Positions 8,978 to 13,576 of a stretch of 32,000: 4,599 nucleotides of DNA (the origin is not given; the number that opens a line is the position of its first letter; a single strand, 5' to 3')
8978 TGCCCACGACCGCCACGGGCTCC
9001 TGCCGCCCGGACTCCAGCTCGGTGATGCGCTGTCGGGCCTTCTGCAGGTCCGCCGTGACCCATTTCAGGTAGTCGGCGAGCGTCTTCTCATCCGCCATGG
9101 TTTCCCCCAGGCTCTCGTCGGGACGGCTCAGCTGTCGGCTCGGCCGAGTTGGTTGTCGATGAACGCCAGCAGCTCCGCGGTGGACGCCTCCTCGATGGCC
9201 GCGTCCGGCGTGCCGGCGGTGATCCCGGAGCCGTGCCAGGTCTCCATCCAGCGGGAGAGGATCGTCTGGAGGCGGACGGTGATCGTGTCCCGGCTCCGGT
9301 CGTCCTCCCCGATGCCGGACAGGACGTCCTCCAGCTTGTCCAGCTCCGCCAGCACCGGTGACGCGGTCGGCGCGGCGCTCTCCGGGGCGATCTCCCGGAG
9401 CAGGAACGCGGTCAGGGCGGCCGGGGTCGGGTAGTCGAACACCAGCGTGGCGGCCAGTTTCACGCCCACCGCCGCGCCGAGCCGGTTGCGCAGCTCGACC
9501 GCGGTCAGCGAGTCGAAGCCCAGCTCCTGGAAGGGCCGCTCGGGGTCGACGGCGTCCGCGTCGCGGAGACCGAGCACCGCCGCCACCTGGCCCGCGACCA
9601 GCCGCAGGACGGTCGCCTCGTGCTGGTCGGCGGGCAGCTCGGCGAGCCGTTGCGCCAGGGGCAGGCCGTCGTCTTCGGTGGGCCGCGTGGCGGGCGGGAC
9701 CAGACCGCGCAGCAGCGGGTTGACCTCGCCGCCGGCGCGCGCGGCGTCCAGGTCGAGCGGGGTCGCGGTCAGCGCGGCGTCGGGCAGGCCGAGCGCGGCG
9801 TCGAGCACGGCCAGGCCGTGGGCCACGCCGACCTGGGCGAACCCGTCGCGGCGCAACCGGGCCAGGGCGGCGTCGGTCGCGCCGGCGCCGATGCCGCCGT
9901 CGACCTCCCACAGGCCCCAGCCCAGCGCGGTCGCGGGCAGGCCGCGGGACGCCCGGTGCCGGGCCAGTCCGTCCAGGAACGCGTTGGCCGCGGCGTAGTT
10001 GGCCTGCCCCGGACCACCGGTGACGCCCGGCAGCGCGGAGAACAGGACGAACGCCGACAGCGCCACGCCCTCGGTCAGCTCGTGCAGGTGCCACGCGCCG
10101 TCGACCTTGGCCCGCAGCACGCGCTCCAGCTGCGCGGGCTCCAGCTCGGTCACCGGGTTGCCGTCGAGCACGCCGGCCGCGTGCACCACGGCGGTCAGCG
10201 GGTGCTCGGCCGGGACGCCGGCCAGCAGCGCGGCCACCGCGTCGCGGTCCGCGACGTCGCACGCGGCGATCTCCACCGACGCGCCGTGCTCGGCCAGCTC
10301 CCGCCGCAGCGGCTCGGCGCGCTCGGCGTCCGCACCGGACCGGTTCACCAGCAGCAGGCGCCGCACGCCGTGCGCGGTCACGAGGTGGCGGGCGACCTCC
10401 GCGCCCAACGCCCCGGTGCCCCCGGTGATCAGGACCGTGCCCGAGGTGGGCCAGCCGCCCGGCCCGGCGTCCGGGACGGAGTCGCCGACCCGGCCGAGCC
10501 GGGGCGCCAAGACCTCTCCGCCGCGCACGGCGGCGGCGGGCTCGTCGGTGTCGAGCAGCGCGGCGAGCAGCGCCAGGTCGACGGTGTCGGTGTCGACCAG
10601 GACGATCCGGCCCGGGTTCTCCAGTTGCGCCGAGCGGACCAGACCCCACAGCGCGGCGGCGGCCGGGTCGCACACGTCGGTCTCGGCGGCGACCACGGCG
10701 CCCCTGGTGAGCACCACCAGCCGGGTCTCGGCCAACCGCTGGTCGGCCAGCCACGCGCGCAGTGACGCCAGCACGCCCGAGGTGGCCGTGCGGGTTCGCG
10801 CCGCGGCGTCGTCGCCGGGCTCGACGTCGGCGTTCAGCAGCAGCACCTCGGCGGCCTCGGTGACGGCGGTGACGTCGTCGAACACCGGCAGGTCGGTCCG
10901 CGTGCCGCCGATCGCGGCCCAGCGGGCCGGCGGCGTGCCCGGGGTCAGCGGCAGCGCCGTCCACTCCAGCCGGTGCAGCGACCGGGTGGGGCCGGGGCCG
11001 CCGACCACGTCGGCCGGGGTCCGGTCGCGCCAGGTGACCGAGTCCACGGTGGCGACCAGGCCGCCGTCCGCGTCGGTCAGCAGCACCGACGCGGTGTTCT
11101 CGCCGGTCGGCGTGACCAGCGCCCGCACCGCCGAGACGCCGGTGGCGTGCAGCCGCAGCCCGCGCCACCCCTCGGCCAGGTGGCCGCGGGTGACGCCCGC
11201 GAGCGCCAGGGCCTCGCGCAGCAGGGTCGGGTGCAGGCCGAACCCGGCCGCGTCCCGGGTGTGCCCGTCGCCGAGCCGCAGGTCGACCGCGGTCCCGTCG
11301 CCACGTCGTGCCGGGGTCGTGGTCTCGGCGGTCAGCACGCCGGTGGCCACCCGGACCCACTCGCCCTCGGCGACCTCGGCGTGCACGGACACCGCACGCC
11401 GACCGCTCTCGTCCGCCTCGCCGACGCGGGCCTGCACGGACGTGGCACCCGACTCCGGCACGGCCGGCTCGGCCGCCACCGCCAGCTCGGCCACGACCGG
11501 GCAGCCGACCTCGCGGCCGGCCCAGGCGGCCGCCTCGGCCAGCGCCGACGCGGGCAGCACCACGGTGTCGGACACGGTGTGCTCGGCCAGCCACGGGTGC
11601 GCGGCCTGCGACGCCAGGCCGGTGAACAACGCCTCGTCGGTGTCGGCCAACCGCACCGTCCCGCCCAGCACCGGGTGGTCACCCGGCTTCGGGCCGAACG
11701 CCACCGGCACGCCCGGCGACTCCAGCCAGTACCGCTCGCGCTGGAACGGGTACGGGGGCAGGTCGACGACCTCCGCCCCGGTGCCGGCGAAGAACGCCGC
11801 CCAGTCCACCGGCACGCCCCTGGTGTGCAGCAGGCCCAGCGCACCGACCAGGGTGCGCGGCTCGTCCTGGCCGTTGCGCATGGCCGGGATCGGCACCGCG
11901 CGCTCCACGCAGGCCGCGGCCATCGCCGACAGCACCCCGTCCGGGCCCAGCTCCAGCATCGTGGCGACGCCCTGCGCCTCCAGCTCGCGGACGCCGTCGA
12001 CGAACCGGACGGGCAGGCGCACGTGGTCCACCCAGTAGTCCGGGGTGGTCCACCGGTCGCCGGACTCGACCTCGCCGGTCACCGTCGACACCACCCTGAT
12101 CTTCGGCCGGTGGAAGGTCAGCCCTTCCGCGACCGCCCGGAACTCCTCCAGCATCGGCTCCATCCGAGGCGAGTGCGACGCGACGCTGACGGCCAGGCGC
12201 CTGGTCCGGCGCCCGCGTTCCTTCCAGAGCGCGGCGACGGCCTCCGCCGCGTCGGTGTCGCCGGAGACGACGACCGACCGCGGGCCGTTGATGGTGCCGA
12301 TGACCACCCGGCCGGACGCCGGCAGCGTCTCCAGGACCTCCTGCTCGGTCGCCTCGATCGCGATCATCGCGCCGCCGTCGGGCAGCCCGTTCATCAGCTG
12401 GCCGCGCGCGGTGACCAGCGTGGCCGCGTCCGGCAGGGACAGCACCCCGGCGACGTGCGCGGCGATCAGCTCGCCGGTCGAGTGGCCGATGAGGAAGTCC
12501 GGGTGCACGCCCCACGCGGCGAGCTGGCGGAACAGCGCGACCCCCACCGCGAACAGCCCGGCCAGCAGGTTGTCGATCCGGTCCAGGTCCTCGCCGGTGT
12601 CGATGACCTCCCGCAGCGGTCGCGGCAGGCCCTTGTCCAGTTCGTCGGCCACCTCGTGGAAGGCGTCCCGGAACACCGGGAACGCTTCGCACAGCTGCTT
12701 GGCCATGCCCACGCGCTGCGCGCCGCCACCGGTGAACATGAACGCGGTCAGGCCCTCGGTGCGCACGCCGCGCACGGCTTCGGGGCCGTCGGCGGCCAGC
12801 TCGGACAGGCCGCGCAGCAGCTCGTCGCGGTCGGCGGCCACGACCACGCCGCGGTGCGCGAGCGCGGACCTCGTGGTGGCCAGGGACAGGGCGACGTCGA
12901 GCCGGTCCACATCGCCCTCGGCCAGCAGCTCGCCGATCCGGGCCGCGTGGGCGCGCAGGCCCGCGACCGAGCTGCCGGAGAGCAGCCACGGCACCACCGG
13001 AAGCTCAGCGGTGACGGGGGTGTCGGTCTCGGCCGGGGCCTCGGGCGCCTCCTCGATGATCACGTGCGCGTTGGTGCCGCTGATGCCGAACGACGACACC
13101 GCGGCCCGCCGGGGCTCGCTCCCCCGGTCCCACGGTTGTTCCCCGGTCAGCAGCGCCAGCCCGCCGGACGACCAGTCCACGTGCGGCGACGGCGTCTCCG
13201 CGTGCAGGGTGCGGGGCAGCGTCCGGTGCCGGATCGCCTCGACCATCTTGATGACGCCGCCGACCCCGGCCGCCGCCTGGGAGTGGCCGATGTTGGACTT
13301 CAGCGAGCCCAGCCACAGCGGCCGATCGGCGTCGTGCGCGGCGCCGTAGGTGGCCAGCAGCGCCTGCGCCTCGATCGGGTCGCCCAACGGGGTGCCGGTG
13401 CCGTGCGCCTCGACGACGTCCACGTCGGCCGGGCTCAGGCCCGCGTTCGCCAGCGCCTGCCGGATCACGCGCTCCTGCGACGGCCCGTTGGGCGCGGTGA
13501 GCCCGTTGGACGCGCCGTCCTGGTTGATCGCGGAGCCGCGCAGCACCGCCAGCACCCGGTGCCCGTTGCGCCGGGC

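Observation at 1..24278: PKS with reductive release, a divergent aminotransferase and an IRED-like gene: a candidate polyketide-alkaloid cluster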

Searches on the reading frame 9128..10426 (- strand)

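Call 10: search_protein_families(library=pfam, proteins=[window:9128-10426:-], max_evalue=0.00001)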
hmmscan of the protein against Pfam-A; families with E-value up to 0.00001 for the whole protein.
window:9128-10426:- (432 aa): 4 families
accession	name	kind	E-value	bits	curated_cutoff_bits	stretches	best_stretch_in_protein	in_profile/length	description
PF08659.16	KR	-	3.9e-55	187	22.6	1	1-174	6-179/180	KR domain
PF00550.31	PP-binding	-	3.6e-15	56.4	20.8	1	277-342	3-67/67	Phosphopantetheine attachment site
PF00106.31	adh_short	-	1.8e-11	44.3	26.6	1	1-158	6-163/195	short chain dehydrogenase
PF13561.12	adh_short_C2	-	4e-10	40.1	27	1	7-160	8-159/236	Enoyl-(Acyl carrier protein) reductase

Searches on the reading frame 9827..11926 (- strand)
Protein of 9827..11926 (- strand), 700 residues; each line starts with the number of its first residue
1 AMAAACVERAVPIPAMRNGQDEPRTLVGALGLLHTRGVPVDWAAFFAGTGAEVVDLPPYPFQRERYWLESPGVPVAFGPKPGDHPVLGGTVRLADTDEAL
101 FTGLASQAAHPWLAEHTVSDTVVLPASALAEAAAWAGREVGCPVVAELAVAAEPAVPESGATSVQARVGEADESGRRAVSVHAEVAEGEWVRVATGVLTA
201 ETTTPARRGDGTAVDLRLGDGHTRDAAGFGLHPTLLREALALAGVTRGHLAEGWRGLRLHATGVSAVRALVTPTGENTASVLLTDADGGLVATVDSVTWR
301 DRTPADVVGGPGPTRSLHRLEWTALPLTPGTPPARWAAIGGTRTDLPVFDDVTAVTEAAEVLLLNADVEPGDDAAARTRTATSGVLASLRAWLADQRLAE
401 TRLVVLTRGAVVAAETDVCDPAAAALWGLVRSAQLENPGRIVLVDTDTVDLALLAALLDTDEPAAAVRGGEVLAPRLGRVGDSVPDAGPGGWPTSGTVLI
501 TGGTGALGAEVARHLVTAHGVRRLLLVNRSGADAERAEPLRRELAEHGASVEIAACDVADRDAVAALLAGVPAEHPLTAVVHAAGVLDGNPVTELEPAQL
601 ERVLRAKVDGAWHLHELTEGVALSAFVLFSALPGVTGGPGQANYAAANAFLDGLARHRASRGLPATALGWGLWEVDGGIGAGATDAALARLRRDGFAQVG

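Call 10: search_protein_families(library=pfam, proteins=[window:9827-11926:-], max_evalue=0.00001)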
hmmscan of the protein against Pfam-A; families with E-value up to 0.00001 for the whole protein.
window:9827-11926:- (700 aa): 7 families
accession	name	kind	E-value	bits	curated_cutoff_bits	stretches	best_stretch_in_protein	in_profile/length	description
PF08659.16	KR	-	1.2e-57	195.2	22.6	1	496-674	1-179/180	KR domain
PF21089.3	PKS_DH_N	-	2.4e-22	79.2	27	1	84-183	1-102/103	Polyketide synthase dehydratase domain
PF22953.2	SpnB_Rossmann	-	8.5e-15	55.8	27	1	350-477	40-170/170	Polyketide synthase extender module SpnB, Rossmann fold domain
PF00106.31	adh_short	-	1.8e-13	50.9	26.6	1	497-658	2-163/195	short chain dehydrogenase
PF13561.12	adh_short_C2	-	6.9e-10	39.3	27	1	507-660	8-159/236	Enoyl-(Acyl carrier protein) reductase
PF01370.27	Epimerase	-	5.6e-07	29.7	20.9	1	498-630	1-114/240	NAD dependent epimerase/dehydratase family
PF02719.21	Polysacc_synt_2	-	8.8e-06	25.5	20.2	0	498-630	1-127/293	Polysaccharide biosynthesis protein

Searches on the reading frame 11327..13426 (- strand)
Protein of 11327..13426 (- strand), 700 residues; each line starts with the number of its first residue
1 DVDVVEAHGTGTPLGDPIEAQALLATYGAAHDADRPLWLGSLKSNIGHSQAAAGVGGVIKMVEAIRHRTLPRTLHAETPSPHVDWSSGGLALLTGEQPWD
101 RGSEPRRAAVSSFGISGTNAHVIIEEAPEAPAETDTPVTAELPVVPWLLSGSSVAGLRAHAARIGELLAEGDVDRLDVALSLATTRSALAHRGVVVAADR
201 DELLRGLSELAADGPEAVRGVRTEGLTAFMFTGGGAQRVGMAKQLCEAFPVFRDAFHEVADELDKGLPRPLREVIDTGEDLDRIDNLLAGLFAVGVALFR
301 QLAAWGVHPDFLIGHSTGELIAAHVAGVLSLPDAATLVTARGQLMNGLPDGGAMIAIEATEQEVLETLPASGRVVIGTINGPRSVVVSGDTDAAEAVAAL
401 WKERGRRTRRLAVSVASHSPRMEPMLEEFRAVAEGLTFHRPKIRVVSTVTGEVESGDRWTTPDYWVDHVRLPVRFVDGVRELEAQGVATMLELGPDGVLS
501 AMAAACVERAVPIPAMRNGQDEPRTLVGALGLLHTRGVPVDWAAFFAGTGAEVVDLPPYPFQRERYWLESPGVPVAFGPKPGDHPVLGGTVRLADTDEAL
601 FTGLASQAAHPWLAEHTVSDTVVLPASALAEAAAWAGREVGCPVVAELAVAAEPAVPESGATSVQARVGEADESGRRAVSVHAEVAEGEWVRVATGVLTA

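Call 10: search_protein_families(library=pfam, proteins=[window:11327-13426:-], max_evalue=0.00001)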
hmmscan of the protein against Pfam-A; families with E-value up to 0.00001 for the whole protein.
window:11327-13426:- (700 aa): 4 families
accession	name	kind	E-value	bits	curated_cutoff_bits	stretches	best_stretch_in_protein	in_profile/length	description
PF00698.26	Acyl_transf_1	-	3.6e-51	174.9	32.7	1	229-538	2-317/319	Acyl transferase domain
PF02801.28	Ketoacyl-synt_C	-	3.5e-27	95.2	20.8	1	1-76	44-118/119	Beta-ketoacyl synthase, C-terminal domain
PF21089.3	PKS_DH_N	-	5.9e-22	78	27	1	584-683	1-102/103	Polyketide synthase dehydratase domain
PF16197.11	KAsynt_C_assoc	-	8.9e-14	52.3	33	1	79-196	1-111/111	Ketoacyl-synthetase C-terminal extension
